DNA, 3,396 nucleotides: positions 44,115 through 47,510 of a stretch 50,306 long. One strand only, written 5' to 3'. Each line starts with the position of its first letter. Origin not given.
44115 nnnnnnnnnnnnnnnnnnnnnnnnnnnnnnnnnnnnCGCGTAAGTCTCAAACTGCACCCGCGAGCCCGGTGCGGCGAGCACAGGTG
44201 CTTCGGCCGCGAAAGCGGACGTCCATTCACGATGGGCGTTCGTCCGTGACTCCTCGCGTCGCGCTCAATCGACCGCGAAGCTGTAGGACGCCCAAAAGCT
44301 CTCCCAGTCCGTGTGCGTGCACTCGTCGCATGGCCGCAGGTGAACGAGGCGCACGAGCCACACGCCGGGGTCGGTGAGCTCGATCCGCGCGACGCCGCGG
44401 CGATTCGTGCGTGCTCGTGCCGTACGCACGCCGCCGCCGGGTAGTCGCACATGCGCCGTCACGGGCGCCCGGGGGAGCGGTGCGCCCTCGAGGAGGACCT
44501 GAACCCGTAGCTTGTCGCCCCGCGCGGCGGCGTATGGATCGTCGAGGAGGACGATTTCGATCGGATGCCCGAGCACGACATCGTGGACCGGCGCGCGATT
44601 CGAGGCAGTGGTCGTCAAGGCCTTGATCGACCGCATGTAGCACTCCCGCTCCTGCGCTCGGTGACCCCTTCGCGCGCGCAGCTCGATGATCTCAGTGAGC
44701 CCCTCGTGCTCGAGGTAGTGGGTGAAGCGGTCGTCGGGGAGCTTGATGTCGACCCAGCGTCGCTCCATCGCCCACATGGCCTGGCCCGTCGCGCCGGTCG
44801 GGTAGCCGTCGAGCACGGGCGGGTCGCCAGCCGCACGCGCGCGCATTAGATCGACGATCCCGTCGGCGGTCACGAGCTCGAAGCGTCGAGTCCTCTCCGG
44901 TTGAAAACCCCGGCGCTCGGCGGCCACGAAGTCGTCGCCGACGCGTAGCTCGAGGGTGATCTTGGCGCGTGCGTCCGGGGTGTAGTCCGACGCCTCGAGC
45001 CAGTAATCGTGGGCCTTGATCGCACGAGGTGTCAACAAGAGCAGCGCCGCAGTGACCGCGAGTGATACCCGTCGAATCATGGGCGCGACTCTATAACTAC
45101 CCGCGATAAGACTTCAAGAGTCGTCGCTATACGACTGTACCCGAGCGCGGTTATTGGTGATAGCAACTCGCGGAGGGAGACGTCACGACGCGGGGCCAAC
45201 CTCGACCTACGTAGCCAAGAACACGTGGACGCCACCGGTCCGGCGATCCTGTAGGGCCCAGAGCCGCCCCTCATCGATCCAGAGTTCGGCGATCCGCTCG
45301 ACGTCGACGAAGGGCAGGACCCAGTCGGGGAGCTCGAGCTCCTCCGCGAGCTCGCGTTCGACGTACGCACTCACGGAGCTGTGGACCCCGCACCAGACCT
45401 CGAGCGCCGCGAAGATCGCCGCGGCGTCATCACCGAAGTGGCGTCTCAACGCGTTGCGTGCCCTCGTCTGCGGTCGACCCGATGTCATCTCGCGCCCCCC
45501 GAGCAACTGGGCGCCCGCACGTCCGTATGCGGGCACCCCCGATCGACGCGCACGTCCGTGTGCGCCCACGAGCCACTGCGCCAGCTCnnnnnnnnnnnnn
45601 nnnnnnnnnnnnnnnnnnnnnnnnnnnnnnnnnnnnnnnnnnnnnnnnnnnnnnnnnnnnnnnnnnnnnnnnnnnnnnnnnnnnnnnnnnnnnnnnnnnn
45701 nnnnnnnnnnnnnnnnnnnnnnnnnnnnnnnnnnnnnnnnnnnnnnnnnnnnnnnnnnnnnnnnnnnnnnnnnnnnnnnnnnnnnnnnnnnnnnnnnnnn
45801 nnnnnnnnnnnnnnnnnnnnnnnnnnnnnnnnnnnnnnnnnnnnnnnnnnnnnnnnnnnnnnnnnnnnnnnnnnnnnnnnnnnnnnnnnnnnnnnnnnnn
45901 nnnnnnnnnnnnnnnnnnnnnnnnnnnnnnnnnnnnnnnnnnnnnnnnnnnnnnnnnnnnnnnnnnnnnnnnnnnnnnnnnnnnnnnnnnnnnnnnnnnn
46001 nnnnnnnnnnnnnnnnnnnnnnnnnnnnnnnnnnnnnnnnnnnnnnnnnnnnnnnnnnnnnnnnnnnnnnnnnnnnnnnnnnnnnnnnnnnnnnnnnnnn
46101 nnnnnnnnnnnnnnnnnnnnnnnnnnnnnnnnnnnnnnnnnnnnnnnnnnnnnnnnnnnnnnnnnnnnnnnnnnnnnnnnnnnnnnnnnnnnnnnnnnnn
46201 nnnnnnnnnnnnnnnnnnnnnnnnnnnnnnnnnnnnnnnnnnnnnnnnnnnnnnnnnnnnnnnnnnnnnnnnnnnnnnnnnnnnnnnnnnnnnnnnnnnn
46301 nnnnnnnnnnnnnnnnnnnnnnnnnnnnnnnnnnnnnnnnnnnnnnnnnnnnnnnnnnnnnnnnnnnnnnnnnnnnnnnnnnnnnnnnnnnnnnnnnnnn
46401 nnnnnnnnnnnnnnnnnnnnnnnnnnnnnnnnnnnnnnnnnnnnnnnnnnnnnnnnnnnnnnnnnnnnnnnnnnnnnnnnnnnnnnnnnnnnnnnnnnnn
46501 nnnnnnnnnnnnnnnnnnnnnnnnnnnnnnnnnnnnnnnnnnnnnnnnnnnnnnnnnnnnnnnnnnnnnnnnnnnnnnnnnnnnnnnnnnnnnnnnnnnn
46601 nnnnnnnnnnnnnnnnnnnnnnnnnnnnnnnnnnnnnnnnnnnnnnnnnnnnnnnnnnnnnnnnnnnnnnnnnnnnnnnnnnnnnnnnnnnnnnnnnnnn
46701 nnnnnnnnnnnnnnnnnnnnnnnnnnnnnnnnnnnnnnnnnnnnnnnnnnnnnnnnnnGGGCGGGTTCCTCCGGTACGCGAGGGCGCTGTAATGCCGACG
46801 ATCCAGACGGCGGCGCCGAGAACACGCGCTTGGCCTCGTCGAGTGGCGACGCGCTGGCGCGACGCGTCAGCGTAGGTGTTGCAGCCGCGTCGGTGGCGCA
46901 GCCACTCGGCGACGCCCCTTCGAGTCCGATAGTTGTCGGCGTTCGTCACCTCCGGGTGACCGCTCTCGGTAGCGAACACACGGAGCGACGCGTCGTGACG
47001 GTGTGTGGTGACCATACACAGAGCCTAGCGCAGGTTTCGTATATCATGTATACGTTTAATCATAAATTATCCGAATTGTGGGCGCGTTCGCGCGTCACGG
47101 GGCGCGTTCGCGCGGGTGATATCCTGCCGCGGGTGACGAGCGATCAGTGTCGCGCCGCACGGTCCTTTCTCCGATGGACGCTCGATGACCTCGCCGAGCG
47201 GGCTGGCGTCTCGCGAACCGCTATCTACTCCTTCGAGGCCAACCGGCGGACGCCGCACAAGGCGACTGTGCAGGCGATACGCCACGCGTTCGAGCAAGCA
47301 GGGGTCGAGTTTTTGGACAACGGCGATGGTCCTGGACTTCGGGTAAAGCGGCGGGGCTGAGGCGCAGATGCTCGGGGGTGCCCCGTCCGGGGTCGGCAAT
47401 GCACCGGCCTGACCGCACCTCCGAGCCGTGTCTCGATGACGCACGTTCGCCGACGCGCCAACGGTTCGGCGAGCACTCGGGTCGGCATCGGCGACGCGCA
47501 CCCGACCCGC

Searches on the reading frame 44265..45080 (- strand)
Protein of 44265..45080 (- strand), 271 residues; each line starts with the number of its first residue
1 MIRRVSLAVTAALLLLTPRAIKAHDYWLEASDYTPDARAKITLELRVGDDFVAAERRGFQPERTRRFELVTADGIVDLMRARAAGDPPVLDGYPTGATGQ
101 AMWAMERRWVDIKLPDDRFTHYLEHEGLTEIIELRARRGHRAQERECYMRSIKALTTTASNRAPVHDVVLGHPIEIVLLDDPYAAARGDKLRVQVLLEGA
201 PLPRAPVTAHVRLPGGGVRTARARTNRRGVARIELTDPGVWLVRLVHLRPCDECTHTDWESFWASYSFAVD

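Call 14: search_protein_families(library=pfam, proteins=[window:44265-45080:-], max_evalue=0.01)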
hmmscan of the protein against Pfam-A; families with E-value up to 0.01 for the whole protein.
window:44265-45080:- (271 aa): 2 families
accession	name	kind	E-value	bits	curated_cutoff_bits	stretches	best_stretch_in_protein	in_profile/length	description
PF10670.15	DUF4198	-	1.8e-26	94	34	1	22-247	2-207/209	Domain of unknown function (DUF4198)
PF13620.12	CarboxypepD_reg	-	0.0094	16.7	32.3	0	198-244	10-53/82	Carboxypeptidase regulatory-like domain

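Call 16: find_encoding_contigs(protein=window:44265-45080:-, flank=10000, max_places=6)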
Protein window:44265-45080:- (271 aa): 6 contigs read that carry it; 6 places shown.
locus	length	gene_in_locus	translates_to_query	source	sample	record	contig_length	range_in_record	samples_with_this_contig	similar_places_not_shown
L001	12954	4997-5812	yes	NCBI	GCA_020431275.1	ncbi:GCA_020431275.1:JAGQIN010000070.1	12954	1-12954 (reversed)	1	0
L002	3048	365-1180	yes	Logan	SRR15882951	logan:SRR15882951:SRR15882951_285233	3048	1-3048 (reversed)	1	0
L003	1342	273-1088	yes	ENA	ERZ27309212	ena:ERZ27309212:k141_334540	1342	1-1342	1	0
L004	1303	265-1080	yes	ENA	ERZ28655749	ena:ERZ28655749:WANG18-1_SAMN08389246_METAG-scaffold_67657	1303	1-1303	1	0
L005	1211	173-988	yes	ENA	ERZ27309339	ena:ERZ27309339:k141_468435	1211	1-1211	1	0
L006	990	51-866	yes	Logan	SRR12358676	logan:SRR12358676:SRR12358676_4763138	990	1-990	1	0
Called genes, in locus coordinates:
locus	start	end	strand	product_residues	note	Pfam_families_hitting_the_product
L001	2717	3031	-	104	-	PF12844:HTH_19, PF01381:HTH_3 (weak)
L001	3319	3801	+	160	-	-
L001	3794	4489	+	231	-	PF08281:Sigma70_r4_2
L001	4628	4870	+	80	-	-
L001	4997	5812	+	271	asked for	PF10670:DUF4198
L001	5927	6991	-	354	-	PF00034:Cytochrom_C, PF13442:Cytochrome_CBB3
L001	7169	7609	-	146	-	PF00041:fn3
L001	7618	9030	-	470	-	PF07732:Cu-oxidase_3, PF00394:Cu-oxidase, PF07731:Cu-oxidase_2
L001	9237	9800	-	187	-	PF04542:Sigma70_r2, PF08281:Sigma70_r4_2 (weak)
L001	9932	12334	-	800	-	PF04945:YHS (weak), PF19335:HMBD, PF00122:E1-E2_ATPase, PF00702:Hydrolase, PF08282:Hydrolase_3 (faint)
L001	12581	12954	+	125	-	?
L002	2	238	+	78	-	?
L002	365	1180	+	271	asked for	PF10670:DUF4198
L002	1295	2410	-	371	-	PF00034:Cytochrom_C, PF13442:Cytochrome_CBB3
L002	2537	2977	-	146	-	PF00041:fn3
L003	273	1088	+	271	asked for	PF10670:DUF4198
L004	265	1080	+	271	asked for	PF10670:DUF4198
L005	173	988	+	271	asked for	PF10670:DUF4198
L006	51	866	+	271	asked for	PF10670:DUF4198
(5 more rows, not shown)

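Call 50: find_related_loci(query=window:44265-45080:-, collection=metagenome_contigs, flank=10000)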
Query window:44265-45080:- (271 aa) in metagenome_contigs; peptide patterns used: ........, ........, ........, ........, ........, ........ (x = any residue, [..] = any of these).
426 stretches matched a pattern, but none encodes a relative of the query by tblastn (E <= 1e-3).

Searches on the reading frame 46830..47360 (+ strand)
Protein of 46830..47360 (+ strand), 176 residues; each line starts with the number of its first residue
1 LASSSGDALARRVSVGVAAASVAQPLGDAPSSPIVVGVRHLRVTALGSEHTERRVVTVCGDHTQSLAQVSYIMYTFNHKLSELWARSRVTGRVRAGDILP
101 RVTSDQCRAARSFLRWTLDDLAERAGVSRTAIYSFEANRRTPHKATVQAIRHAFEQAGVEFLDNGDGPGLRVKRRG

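Call 14: search_protein_families(library=pfam, proteins=[window:46830-47360:+], max_evalue=0.01)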
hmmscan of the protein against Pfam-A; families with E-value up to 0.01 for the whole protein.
window:46830-47360:+ (176 aa): 5 families
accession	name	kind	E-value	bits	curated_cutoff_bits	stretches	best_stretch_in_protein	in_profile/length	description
PF12844.13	HTH_19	-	1.9e-07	31.3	30.2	1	108-157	5-54/64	Helix-turn-helix domain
PF01381.28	HTH_3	-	1.2e-06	28.9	23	1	116-154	10-48/55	Helix-turn-helix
PF13560.12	HTH_31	-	2.9e-05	24.7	27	1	108-154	7-54/64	Helix-turn-helix domain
PF00440.29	TetR_N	-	0.00059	20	24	1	110-133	11-34/47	Bacterial regulatory proteins, tetR family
PF13384.12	HTH_23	-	0.0092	16.2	24.6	0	143-162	30-49/50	Homeodomain-like domain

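Call 71: search_protein_families(library=ncbifam, proteins=[window:46830-47360:+], max_evalue=0.01)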
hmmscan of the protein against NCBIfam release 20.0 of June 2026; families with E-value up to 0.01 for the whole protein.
window:46830-47360:+ (176 aa): 3 families
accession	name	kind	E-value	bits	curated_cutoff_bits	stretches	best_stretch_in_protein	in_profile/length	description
TIGR03070.1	couple_hipB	subfamily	1.1e-05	25.3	71.65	1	105-154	5-54/58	type II toxin-antitoxin system Y4mF family antitoxin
NF003162.0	PRK04140.1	equivalog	0.00034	19.7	263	1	102-156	126-180/317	transcriptional regulator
TIGR03830.1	CxxCG_CxxCG_HTH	subfamily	0.009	15.8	61.8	0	102-152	65-115/127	type II TA system antitoxin MqsA family protein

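Call 72: search_protein_families(library=phrogs, proteins=[window:46830-47360:+], max_evalue=0.01)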
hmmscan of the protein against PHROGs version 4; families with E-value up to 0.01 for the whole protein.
window:46830-47360:+ (176 aa): 8 families
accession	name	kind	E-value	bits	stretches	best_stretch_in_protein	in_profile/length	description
phrog_7241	-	transcription regulation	9.3e-07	29.9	1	106-154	65-113/122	transcriptional regulator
phrog_8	-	transcription regulation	3.9e-06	27.5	1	111-154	85-128/346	transcriptional regulator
phrog_2439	-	transcription regulation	9.2e-06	25.8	1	104-156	9-61/367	transcriptional regulator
phrog_9103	-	transcription regulation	0.00016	22.6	1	119-153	26-59/78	transcriptional repressor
phrog_2104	-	unknown function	0.00054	21.1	1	101-151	38-88/103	-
phrog_1373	-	transcription regulation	0.002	19.2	1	116-154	77-115/166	transcriptional regulator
phrog_18104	-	transcription regulation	0.0038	18.1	1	118-156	16-54/57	transcriptional regulator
phrog_5823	-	transcription regulation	0.0074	16.5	0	104-155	8-60/404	transcriptional regulator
